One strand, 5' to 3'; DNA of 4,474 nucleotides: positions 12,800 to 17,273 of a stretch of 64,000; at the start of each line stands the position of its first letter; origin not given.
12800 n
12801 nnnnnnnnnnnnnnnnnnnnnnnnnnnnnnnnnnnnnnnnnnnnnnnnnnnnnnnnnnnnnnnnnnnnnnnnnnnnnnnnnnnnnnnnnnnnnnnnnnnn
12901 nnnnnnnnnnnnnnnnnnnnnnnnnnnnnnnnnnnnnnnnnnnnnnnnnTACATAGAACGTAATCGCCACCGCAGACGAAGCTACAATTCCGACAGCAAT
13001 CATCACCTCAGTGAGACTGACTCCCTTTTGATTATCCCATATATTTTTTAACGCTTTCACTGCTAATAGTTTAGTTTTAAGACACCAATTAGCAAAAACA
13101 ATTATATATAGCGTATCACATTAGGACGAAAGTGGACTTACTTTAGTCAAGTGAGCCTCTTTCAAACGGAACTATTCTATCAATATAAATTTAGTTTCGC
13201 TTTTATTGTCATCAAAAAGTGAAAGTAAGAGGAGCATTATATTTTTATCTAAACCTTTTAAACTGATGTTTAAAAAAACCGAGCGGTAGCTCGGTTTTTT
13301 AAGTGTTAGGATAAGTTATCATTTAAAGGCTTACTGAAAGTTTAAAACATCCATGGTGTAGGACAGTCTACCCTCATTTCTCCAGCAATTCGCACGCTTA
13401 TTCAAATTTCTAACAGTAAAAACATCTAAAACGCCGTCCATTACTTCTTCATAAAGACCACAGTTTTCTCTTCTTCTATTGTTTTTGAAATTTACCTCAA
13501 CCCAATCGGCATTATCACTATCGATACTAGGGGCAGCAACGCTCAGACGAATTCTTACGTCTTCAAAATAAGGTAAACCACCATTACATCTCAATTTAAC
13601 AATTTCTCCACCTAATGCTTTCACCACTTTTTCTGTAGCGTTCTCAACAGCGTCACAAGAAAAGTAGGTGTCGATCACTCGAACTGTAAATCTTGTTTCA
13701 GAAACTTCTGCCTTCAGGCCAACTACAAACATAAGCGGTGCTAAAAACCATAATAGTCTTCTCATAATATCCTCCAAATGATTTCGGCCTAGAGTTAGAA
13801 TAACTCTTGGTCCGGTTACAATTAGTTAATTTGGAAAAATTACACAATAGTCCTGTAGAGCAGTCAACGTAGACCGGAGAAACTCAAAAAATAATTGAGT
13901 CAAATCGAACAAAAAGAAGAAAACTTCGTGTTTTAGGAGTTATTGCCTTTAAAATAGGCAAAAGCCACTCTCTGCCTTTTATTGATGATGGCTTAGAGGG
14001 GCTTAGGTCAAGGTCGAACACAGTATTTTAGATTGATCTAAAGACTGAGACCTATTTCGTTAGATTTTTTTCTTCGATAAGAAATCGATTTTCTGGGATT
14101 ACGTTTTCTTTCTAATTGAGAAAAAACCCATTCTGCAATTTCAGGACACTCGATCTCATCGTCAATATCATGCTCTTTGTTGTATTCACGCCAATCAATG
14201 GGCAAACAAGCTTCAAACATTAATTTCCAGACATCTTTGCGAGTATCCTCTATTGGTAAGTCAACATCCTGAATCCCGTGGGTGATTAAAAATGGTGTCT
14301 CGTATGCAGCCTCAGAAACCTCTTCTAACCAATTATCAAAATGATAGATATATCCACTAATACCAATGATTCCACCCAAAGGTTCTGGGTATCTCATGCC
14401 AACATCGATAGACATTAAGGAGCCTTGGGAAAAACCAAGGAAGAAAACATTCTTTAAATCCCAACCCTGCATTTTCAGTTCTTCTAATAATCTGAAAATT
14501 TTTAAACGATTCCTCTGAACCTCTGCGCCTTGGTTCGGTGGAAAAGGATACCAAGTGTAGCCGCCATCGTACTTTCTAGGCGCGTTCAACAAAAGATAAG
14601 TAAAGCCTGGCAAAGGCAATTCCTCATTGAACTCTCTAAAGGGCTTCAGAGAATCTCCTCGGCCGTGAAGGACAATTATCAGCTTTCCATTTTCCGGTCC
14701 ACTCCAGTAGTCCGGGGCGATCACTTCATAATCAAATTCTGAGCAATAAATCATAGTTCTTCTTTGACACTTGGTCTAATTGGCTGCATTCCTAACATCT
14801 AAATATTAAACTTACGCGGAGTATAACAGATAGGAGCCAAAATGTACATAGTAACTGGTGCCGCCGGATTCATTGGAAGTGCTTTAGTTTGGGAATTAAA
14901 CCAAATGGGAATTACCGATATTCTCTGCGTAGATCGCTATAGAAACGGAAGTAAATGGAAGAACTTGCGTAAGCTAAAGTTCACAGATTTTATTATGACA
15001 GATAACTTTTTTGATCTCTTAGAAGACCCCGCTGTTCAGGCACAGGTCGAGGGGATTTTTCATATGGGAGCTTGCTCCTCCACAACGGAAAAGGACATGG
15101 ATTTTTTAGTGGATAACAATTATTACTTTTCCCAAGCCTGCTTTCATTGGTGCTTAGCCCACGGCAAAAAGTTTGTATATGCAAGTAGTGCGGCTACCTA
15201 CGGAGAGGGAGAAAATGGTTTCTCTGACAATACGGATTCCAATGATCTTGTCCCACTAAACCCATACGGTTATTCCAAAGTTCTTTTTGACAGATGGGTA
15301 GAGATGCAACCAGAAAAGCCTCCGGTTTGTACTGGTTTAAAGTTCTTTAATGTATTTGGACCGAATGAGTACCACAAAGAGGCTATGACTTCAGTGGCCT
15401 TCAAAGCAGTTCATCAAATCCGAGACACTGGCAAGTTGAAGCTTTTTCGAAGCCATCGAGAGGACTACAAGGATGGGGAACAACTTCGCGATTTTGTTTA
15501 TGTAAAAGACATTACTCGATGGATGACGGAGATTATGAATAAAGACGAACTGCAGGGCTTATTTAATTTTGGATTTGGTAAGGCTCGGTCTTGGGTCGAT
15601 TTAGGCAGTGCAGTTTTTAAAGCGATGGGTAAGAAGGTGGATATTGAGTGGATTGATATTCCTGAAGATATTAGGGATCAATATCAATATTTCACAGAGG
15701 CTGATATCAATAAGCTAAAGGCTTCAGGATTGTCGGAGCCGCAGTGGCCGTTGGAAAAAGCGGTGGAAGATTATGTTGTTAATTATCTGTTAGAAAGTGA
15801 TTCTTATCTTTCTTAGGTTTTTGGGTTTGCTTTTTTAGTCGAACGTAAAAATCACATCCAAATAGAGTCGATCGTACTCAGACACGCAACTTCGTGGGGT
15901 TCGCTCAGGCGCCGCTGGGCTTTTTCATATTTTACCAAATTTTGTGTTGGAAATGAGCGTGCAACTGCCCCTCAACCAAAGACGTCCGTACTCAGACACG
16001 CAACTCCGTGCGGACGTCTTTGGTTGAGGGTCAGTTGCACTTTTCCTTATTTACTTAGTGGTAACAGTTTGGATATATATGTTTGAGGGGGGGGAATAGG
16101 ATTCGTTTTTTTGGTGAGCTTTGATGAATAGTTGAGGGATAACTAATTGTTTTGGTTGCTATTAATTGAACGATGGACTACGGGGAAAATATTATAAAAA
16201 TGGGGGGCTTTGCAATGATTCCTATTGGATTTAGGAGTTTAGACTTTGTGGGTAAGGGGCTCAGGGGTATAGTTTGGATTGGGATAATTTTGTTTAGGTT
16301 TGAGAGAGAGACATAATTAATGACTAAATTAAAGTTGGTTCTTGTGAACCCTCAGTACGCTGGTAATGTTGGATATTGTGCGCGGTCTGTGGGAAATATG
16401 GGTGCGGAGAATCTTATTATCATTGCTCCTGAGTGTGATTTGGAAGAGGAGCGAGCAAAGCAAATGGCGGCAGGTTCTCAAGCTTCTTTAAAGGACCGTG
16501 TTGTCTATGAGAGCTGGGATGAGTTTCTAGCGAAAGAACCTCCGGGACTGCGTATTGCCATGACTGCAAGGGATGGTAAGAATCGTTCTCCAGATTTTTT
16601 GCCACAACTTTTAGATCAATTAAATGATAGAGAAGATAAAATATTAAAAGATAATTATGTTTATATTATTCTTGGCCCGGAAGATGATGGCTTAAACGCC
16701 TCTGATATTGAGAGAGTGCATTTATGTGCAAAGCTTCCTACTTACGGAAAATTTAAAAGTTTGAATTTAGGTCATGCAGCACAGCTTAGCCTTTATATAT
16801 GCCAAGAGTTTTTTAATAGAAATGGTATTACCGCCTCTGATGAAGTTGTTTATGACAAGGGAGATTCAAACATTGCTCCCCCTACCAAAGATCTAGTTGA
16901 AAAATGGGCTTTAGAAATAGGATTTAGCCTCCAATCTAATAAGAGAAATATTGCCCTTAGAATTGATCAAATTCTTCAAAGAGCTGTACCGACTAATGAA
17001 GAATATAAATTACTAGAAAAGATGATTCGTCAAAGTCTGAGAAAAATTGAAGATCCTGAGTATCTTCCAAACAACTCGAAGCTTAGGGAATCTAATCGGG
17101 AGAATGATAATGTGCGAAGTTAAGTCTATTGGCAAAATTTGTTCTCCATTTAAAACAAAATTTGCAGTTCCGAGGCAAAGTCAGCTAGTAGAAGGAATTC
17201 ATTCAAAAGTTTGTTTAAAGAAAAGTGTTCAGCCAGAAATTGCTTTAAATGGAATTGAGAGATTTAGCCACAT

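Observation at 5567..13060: Stand-alone 2,497-aa cysteine-rich protein with a type IV prepilin N-terminus: candidate giant modular pilin/adhesin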

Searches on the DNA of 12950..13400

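Call 82: search_rna_families(source=window, start=12950, end=13400, threshold=evalue, max_evalue=1)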
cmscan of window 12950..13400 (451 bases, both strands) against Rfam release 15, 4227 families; matches with E-value up to 1: 3.
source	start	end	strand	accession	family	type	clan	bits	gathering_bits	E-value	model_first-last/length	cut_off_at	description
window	13271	13323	-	RF00512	Leu_leader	Cis-reg; leader;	-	27.3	50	0.0013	1-148/148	no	Leucine operon leader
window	13270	13326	-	RF02891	AgrB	Gene; antisense;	-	23.9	40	0.082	1-84/84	no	ArsR-gov region gene B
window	13225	13300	+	RF00078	MicA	Gene; sRNA;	-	21.5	41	0.52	1-75/75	no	MicA sRNA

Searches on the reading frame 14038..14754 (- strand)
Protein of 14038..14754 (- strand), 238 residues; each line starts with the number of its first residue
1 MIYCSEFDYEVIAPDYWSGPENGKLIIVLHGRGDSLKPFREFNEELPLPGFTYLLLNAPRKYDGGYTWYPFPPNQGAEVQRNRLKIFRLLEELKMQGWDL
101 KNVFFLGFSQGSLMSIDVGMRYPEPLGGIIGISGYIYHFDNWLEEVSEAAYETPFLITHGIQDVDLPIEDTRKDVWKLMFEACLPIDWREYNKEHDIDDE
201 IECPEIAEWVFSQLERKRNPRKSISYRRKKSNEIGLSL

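Call 9: search_protein_families(library=pfam, proteins=[window:14038-14754:-], max_evalue=0.001)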
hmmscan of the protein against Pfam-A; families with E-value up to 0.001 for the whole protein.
window:14038-14754:- (238 aa): 3 families
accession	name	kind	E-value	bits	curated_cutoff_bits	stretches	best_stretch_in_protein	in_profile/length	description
PF02230.22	Abhydrolase_2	-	5.1e-18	66.1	23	1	23-169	14-173/217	Phospholipase/Carboxylesterase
PF00561.26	Abhydrolase_1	-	2.5e-06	27.8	25.8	1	25-139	2-103/245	alpha/beta hydrolase fold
PF12146.15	Hydrolase_4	-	0.00014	21.7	27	0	91-134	67-109/239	Serine aminopeptidase, S33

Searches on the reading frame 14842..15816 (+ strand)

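Call 9: search_protein_families(library=pfam, proteins=[window:14842-15816:+], max_evalue=0.001)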
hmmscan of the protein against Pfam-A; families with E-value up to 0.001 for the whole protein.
window:14842-15816:+ (324 aa): 5 families
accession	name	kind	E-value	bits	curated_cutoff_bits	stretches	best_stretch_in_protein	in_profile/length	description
PF01370.27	Epimerase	-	5.6e-40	137.7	20.9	1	3-236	2-232/240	NAD dependent epimerase/dehydratase family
PF16363.11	GDP_Man_Dehyd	-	5e-18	66.1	27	1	3-271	1-275/332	GDP-mannose 4,6 dehydratase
PF01073.25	3Beta_HSD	-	8.2e-09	35.3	22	1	3-156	1-160/280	3-beta hydroxysteroid dehydrogenase/isomerase family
PF04321.23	RmlD_sub_bind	-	3.4e-06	26.8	27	1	3-266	4-235/287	RmlD substrate binding domain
PF07993.18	NAD_binding_4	-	1.7e-05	24.6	20.1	0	66-157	86-192/258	Male sterility protein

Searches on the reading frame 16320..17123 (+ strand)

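Call 9: search_protein_families(library=pfam, proteins=[window:16320-17123:+], max_evalue=0.001)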
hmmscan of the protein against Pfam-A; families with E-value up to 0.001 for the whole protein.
window:16320-17123:+ (267 aa): 1 family
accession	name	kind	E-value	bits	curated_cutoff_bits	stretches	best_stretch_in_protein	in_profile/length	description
PF00588.24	SpoU_methylase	-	4.2e-26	92.2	29.7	1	4-159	2-142/142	SpoU rRNA Methylase family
